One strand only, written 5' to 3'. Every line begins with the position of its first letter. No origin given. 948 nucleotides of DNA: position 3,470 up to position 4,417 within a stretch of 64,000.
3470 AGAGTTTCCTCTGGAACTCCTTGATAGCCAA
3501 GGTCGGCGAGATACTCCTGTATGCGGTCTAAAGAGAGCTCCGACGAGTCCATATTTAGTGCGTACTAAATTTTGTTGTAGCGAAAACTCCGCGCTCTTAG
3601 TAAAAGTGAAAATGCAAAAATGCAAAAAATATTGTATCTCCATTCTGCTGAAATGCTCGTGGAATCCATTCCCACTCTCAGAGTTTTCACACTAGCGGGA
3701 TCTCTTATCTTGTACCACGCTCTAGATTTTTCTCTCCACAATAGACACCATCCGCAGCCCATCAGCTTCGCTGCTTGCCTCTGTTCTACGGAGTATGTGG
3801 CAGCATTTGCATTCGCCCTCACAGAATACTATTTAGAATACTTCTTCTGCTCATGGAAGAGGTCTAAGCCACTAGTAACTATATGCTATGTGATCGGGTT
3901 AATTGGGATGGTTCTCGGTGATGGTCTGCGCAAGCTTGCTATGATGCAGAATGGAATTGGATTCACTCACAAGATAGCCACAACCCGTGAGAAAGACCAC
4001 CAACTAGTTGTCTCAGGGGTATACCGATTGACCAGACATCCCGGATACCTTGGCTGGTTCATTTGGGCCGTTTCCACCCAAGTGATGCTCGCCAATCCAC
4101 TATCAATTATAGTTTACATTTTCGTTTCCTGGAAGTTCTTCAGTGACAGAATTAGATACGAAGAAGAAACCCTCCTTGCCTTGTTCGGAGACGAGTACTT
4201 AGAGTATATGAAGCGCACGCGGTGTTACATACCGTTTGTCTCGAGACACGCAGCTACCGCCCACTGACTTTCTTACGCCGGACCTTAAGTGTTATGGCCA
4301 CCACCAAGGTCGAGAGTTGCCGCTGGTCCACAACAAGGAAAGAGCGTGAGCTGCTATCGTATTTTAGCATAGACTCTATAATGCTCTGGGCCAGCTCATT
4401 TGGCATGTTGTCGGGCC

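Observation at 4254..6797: C-terminal CKK-like domain of the CAMSAP/Patronin microtubule minus-end family, on a coiled-coil protein without a CH domain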

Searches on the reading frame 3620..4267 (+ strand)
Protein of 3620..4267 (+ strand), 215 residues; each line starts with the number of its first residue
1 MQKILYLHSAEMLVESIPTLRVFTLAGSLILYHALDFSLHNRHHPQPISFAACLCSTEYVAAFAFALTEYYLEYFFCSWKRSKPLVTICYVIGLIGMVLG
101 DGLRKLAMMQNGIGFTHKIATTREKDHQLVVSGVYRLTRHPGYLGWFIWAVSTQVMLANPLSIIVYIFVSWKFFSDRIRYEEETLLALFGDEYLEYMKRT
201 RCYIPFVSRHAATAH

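Call 40: search_protein_families(library=pfam, proteins=[window:3620-4267:+], max_evalue=0.01)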
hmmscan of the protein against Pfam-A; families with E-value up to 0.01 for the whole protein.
window:3620-4267:+ (215 aa): 4 families
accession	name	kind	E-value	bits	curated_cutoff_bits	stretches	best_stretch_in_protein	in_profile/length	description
PF04140.19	ICMT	-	6.7e-28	97.4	24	1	97-185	5-93/95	Isoprenylcysteine carboxyl methyltransferase (ICMT) family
PF04191.18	PEMT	-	1.5e-08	35.4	25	1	89-191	2-104/105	Phospholipid methyltransferase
PF06966.17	DUF1295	-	0.0017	18.4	20.4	1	124-199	150-234/235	Protein of unknown function (DUF1295)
PF07298.16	NnrU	-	0.0044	17.1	24.7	0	105-171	71-134/188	NnrU protein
